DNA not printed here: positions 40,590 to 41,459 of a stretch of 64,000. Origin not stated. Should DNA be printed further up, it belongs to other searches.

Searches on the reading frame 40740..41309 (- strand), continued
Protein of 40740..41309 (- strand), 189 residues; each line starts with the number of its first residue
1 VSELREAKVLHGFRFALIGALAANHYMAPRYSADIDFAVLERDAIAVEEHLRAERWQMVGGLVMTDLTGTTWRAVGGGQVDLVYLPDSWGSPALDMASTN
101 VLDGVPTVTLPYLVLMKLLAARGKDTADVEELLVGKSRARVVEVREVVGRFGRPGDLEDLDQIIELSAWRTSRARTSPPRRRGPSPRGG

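Call 49: find_encoding_contigs(protein=P0009, flank=4000, max_places=3)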
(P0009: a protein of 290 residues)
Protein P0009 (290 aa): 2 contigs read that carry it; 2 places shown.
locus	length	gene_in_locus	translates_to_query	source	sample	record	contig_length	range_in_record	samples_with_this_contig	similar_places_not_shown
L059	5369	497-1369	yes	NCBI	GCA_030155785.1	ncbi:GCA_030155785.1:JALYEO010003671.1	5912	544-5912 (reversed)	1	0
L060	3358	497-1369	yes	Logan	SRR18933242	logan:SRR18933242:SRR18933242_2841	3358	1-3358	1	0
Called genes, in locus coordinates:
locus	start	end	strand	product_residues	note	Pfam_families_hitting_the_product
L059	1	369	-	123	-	?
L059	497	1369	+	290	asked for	PF01381:HTH_3, PF13560:HTH_31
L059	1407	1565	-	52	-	-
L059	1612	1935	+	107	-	PF00190:Cupin_1 (weak), PF07883:Cupin_2, PF12852:Cupin_6 (weak)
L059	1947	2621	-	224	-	PF22624:AASDHPPT_N, PF01648:ACPS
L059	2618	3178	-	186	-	-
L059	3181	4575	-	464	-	-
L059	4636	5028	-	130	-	-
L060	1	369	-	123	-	?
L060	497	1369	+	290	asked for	PF01381:HTH_3, PF13560:HTH_31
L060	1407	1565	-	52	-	-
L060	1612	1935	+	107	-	PF00190:Cupin_1 (weak), PF07883:Cupin_2, PF12852:Cupin_6 (weak)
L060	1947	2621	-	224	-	PF22624:AASDHPPT_N, PF01648:ACPS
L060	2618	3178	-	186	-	-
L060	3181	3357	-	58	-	?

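Call 56: find_encoding_contigs(protein=P0003, flank=3000, max_places=3)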
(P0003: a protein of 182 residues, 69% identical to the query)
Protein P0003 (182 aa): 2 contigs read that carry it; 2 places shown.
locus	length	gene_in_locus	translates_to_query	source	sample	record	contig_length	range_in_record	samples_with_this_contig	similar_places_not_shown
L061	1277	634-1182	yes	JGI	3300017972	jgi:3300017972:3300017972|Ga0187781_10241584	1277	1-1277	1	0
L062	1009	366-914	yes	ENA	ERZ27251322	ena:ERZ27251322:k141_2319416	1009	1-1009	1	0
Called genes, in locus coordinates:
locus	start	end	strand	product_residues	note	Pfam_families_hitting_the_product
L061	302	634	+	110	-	PF13560:HTH_31, PF01381:HTH_3 (weak)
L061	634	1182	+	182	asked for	-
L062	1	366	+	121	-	?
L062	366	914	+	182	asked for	-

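Call 57: find_encoding_contigs(protein=P0004, flank=3000, max_places=3)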
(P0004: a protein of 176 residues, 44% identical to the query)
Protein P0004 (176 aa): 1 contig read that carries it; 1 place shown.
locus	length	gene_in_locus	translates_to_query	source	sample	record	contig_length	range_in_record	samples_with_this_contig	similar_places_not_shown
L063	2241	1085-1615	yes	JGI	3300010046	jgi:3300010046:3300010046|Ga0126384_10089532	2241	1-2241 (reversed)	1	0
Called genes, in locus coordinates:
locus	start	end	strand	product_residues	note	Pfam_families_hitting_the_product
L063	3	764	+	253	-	?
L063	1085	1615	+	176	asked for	-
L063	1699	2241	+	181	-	?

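Call 63: search_solved_structures(query=A2, max_evalue=1, show_alignments=1)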
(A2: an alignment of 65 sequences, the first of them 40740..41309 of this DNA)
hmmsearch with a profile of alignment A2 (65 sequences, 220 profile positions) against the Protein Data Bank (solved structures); distinct sequences matched with E-value up to 1: 8.
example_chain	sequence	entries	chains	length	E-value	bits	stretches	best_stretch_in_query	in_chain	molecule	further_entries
8an4_A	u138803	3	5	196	4.4e-13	52.4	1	43-186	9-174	Bacterial toxin | Nucleotidyl transferase AbiEii/AbiGii toxin family protein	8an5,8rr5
5uvd_A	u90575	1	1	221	0.0034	20.1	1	44-91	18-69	Nucleotidyltransferase-like protein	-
9hei_Q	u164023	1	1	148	0.17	14.5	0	67-111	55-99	Oxygen-evolving enhancer protein 3, chloroplastic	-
5mfb_A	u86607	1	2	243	0.21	14.2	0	165-203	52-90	YIII(Dq)4CqI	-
1yr1_A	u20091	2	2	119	0.3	13.7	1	35-85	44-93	cell-division initiation protein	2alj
4d4e_A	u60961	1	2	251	0.31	13.7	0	165-203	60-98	ARMADILLO REPEAT PROTEIN ARM00016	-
6kac_Q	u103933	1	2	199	0.41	13.3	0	67-110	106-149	Oxygen-evolving enhancer protein 3, chloroplastic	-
2m8g_X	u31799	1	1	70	0.76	12.4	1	67-110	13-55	Transcriptional regulator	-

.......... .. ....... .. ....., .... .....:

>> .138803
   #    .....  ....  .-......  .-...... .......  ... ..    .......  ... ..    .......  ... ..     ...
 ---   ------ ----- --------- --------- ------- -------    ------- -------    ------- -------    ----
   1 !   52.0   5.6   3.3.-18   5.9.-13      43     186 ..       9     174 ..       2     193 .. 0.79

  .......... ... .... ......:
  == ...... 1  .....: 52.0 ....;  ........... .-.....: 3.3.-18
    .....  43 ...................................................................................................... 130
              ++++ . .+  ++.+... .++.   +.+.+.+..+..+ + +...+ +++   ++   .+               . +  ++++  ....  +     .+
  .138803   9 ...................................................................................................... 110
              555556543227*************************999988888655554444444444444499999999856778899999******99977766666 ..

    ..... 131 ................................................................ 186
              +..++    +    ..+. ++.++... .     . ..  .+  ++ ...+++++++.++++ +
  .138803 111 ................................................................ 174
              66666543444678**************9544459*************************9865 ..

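Call 67: list_cluster_members(proteins=[P0009, P0011, P0019, P0025, P0026, P0045, P0012, P0033, P0052, P0063])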
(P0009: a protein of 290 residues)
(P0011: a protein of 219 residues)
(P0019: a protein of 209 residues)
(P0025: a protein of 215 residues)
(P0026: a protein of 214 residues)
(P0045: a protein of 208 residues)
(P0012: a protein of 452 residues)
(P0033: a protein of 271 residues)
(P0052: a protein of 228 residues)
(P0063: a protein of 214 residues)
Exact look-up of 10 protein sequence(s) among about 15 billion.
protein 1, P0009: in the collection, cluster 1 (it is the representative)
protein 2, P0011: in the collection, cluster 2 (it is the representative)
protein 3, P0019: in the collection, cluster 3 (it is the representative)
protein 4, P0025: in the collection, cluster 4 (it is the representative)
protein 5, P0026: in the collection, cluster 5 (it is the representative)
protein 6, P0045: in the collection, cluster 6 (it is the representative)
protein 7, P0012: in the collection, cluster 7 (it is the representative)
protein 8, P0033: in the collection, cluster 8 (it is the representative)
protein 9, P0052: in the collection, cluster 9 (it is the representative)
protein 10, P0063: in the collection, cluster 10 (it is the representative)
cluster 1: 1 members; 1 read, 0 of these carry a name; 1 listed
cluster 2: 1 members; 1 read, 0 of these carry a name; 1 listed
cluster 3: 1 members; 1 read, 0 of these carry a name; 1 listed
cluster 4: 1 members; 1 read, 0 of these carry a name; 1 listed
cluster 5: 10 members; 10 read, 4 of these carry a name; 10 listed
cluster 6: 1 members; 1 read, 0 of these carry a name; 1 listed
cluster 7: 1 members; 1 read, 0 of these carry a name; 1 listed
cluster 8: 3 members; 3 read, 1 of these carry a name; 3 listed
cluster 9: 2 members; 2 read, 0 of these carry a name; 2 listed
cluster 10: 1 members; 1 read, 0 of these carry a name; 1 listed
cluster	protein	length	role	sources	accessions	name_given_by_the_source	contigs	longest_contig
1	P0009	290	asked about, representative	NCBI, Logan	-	-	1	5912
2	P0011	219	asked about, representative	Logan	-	-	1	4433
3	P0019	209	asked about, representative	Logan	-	-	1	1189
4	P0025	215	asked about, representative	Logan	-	-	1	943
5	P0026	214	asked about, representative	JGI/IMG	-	hypothetical protein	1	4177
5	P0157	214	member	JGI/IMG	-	hypothetical protein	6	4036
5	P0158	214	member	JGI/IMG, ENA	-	hypothetical protein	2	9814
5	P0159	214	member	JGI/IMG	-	hypothetical protein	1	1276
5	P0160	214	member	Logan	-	-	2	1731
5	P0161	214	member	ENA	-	-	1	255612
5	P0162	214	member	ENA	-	-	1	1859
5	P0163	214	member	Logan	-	-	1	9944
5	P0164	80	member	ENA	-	-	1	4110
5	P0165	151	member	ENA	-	-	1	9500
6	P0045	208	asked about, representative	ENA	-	-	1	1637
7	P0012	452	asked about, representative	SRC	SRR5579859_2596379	-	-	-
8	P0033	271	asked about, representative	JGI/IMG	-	-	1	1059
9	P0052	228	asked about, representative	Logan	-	-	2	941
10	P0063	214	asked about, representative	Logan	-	-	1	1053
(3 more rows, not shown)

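Call 70: search_protein_families(library=pfam, alignment_id=A5, max_evalue=0.00001)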
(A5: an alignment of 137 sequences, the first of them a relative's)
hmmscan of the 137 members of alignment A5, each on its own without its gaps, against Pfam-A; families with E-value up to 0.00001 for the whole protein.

A. member 1, L007:6-548:+ (181 aa): 0 families

B. families by the number of members that match (of 137 scanned): 148 families (the first 25 are shown)
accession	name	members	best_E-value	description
PF05685.18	Uma2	3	2.3e-27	Putative restriction endonuclease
PF12867.12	DinB_2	3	5e-14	DinB superfamily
PF00378.25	ECH_1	2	2.2e-80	Enoyl-CoA hydratase/isomerase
PF02826.25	2-Hacid_dh_C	2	1.8e-60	D-isomer specific 2-hydroxyacid dehydrogenase, NAD binding domain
PF01724.21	DUF29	2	4.3e-49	Domain of unknown function DUF29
PF01170.24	UPF0020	2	3.8e-40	RMKL-like, methyltransferase domain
PF16113.10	ECH_2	2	2.2e-36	Enoyl-CoA hydratase/isomerase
PF01546.33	Peptidase_M20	2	2.5e-35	Peptidase family M20/M25/M40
PF00384.28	Molybdopterin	2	4e-32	Molybdopterin oxidoreductase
PF10502.14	Peptidase_S26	2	2.9e-31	Signal peptidase, peptidase S26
PF01568.27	Molydop_binding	2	2.4e-25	Molydopterin dinucleotide binding domain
PF02518.31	HATPase_c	2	9.9e-25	Histidine kinase-, DNA gyrase B-, and HSP90-like ATPase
PF07992.20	Pyr_redox_2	2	4.9e-23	Pyridine nucleotide-disulphide oxidoreductase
PF00512.31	HisKA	2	6.8e-22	His Kinase A (phospho-acceptor) domain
PF00037.32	Fer4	2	1.8e-15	4Fe-4S binding domain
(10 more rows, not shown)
